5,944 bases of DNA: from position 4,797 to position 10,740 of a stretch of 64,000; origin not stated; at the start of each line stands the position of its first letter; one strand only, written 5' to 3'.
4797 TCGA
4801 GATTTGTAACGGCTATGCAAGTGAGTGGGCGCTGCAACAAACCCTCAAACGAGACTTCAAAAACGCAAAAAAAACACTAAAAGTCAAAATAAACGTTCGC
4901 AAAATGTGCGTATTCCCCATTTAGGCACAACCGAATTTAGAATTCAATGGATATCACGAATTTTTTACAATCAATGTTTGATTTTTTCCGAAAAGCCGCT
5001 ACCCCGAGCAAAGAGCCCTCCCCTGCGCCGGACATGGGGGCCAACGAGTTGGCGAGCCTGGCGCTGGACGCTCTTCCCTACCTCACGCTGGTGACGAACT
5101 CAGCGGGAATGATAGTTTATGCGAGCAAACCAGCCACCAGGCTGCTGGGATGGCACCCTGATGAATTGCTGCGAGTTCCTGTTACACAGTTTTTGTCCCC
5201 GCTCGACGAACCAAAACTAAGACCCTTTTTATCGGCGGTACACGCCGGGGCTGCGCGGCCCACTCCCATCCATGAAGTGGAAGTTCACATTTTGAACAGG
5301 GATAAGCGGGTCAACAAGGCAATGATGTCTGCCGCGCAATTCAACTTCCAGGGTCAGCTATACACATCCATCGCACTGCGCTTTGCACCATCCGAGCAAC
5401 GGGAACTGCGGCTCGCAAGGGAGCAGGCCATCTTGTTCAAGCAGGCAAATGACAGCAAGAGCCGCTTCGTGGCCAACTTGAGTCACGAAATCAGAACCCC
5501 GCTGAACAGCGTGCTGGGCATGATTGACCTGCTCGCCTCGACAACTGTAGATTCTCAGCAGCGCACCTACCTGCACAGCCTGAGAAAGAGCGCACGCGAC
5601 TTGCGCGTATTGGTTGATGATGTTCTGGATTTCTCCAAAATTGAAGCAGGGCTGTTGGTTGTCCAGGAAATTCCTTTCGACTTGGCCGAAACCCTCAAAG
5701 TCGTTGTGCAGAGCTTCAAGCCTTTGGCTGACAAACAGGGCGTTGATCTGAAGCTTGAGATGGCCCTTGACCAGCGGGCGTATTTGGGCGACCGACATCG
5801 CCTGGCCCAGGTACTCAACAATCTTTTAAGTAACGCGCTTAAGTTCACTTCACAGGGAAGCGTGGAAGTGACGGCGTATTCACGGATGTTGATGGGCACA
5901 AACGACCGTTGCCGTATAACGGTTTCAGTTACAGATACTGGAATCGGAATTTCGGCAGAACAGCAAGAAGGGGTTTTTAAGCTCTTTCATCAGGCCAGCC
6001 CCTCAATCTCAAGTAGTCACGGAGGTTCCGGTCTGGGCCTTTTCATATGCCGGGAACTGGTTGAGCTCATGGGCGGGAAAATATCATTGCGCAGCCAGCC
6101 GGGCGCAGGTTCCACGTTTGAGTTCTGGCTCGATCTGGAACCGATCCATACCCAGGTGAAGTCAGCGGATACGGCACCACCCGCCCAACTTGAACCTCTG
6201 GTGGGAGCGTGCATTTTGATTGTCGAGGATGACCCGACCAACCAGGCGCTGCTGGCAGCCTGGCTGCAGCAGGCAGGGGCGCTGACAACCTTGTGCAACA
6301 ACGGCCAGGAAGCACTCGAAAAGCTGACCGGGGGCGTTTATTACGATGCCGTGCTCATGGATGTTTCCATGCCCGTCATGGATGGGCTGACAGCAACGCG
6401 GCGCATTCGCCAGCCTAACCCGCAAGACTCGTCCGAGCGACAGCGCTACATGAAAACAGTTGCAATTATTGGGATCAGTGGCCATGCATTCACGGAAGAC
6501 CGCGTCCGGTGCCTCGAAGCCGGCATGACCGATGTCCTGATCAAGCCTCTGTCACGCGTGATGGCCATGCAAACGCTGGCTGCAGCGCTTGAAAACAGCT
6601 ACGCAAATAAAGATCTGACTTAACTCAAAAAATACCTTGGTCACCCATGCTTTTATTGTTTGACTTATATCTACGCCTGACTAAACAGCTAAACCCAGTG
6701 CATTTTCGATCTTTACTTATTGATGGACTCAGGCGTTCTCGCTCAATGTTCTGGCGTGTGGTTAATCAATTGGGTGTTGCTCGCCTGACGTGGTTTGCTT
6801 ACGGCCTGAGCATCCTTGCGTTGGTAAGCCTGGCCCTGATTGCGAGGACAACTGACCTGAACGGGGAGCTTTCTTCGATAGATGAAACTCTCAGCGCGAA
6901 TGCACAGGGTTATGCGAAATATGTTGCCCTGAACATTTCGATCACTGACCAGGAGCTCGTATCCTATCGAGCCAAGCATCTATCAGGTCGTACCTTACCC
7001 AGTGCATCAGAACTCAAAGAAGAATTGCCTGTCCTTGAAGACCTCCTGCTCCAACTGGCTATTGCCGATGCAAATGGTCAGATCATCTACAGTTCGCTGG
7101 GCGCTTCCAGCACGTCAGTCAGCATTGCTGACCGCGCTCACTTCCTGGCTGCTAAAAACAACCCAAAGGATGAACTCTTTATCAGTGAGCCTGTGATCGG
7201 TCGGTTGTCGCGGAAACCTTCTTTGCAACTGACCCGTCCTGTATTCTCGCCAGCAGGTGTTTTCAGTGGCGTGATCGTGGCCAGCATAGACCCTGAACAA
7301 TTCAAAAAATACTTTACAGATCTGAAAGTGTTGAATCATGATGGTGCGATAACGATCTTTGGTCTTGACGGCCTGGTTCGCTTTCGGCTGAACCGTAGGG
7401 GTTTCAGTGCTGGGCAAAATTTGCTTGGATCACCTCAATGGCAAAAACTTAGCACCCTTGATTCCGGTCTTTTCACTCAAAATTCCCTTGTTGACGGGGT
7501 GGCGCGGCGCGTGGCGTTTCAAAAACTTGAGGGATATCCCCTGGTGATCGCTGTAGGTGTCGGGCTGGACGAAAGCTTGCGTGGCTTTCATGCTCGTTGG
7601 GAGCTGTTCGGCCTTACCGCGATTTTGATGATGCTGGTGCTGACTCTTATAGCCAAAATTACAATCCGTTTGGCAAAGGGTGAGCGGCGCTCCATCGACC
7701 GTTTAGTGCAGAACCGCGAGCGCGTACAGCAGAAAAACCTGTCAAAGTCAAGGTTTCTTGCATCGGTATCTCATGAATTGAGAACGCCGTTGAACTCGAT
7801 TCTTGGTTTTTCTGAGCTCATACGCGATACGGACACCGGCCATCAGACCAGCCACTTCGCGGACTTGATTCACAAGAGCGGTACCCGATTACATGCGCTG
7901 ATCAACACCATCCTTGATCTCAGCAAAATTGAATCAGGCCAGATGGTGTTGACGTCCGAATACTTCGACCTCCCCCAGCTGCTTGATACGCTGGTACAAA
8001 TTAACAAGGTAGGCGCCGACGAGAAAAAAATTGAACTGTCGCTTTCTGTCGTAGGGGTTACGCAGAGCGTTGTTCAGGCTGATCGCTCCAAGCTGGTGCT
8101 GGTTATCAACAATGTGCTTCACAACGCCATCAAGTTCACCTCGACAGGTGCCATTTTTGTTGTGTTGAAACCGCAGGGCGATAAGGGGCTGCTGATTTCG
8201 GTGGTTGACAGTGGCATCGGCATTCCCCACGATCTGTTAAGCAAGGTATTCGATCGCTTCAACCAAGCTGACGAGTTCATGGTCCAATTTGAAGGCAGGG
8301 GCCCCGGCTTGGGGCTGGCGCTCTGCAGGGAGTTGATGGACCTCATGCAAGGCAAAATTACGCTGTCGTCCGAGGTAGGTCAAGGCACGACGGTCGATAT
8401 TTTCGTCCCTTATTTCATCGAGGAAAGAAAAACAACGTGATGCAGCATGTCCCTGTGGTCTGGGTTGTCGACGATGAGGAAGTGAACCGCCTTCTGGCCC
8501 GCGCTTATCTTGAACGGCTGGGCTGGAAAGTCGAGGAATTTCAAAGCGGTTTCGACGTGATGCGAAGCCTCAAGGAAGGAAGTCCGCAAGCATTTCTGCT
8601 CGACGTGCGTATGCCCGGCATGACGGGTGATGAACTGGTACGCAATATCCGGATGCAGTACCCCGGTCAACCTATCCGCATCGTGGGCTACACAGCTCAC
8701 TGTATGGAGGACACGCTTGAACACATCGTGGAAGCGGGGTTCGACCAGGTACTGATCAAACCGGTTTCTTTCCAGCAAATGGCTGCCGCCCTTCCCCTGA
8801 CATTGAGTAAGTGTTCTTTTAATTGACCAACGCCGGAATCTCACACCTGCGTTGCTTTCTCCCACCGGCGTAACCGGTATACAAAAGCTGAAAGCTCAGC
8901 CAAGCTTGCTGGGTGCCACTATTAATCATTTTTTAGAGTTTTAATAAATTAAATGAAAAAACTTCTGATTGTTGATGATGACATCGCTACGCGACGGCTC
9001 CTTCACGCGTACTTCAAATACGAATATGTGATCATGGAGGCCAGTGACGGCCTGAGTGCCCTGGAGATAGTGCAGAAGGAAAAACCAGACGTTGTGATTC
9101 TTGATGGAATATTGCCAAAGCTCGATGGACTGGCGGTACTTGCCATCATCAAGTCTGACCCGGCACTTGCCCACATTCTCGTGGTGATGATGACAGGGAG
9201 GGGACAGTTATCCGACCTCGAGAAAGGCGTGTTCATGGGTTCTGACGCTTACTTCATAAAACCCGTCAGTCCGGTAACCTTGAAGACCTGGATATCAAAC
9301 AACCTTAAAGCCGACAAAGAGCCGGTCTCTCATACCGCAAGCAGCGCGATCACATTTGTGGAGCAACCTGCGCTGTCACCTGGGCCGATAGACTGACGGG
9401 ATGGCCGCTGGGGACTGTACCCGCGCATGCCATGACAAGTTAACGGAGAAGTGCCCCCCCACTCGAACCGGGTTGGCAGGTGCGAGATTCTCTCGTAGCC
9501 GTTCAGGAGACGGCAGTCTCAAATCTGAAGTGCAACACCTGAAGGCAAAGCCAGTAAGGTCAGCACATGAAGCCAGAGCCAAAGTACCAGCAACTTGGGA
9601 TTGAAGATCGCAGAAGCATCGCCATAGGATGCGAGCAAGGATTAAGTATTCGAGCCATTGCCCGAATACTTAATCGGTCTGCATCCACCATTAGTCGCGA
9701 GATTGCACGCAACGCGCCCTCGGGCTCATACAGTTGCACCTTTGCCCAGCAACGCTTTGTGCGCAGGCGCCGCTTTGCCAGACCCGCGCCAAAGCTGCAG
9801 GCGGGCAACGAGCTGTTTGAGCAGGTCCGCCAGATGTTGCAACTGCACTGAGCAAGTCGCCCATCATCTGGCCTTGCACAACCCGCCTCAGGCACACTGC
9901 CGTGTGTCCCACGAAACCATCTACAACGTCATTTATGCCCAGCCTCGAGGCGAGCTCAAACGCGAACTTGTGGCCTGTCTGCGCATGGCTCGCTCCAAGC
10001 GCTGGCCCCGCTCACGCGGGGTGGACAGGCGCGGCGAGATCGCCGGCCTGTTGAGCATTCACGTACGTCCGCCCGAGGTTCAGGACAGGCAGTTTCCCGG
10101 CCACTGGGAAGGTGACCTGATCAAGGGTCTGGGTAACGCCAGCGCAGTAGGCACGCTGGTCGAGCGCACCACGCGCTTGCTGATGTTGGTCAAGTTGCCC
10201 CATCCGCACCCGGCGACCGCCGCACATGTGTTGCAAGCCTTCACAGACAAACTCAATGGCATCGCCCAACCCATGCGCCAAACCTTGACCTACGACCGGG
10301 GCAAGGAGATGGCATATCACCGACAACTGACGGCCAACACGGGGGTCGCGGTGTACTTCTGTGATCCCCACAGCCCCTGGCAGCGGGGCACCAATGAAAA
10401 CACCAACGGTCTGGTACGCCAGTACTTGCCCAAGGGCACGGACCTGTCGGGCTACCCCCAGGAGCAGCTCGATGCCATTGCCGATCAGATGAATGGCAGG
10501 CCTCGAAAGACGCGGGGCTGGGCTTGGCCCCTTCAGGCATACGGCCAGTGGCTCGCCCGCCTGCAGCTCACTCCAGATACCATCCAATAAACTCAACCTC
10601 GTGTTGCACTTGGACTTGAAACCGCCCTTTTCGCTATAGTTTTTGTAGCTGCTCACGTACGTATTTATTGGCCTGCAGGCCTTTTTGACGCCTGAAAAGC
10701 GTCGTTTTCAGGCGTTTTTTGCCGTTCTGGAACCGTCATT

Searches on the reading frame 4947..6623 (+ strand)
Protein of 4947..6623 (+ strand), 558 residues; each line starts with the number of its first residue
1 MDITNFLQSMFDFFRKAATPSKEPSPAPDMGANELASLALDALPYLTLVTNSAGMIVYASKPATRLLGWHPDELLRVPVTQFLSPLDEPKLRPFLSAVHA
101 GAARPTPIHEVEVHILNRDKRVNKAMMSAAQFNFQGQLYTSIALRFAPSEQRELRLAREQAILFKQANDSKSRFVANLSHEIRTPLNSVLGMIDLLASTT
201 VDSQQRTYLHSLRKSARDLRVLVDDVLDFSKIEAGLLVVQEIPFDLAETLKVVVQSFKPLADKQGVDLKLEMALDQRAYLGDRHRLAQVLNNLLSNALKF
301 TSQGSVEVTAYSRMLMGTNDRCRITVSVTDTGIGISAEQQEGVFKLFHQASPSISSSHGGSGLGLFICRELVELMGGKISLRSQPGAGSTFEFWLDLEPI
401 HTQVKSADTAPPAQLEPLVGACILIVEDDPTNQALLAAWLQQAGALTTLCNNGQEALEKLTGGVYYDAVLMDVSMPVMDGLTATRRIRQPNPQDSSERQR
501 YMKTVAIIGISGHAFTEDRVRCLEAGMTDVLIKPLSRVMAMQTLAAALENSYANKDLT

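Call 39: search_protein_families(library=pfam, proteins=[window:4947-6623:+], max_evalue=0.01)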
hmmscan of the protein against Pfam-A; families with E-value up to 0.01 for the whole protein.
window:4947-6623:+ (558 aa): 6 families
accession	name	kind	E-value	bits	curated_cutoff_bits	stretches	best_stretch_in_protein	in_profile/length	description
PF02518.31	HATPase_c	-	3.4e-29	102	26.4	1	281-398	1-110/111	Histidine kinase-, DNA gyrase B-, and HSP90-like ATPase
PF00072.30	Response_reg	-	2.5e-21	76.3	30.2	1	423-537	1-103/111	Response regulator receiver domain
PF00512.31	HisKA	-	7.7e-21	74.4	26.9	1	170-235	1-66/66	His Kinase A (phospho-acceptor) domain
PF13426.13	PAS_9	-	1e-05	26.2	27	1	48-132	5-84/103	PAS domain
PF00989.32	PAS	-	4.9e-05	23.7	22.6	1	39-88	6-55/113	PAS fold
PF08448.16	PAS_4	-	0.00019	22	23.1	1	40-121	1-79/110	PAS fold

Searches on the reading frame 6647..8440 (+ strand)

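Call 39: search_protein_families(library=pfam, proteins=[window:6647-8440:+], max_evalue=0.01)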
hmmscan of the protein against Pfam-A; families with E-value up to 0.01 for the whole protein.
window:6647-8440:+ (597 aa): 4 families
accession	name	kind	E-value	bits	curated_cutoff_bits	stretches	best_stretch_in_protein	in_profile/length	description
PF02518.31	HATPase_c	-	3.6e-25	89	26.4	1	479-588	2-108/111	Histidine kinase-, DNA gyrase B-, and HSP90-like ATPase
PF00512.31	HisKA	-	3.7e-21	75.4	26.9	1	366-431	1-66/66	His Kinase A (phospho-acceptor) domain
PF02743.24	dCache_1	-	9.1e-10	38.9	45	1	131-302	65-238/240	Cache domain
PF22588.2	dCache_1_like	-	1.2e-07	32.3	27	1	217-302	2-87/89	Histidine kinase sensor domain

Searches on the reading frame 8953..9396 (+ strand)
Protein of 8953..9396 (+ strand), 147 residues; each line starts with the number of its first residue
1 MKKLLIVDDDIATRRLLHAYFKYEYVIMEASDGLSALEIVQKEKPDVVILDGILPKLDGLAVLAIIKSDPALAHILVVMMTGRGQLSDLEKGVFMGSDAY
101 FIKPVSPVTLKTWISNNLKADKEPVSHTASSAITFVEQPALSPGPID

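Call 39: search_protein_families(library=pfam, proteins=[window:8953-9396:+], max_evalue=0.01)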
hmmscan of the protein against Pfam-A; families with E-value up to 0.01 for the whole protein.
window:8953-9396:+ (147 aa): 1 family
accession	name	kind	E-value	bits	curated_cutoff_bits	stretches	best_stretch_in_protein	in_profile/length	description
PF00072.30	Response_reg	-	2.4e-21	76.4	30.2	1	5-112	2-108/111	Response regulator receiver domain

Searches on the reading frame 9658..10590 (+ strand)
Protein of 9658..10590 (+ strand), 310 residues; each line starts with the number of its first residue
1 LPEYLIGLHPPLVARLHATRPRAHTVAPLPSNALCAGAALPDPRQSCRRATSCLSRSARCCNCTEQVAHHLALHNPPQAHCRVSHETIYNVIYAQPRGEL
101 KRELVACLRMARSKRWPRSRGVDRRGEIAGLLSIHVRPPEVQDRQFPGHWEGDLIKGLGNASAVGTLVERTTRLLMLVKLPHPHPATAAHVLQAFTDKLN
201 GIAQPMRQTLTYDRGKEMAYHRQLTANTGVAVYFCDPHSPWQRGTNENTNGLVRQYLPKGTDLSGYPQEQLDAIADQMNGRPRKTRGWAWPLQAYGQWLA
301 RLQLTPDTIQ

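Call 39: search_protein_families(library=pfam, proteins=[window:9658-10590:+], max_evalue=0.01)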
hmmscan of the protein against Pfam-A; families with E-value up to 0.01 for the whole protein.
window:9658-10590:+ (310 aa): 1 family
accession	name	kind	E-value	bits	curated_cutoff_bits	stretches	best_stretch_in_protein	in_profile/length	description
PF00665.32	rve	-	1.4e-10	41.7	32.6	1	147-240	5-102/102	Integrase core domain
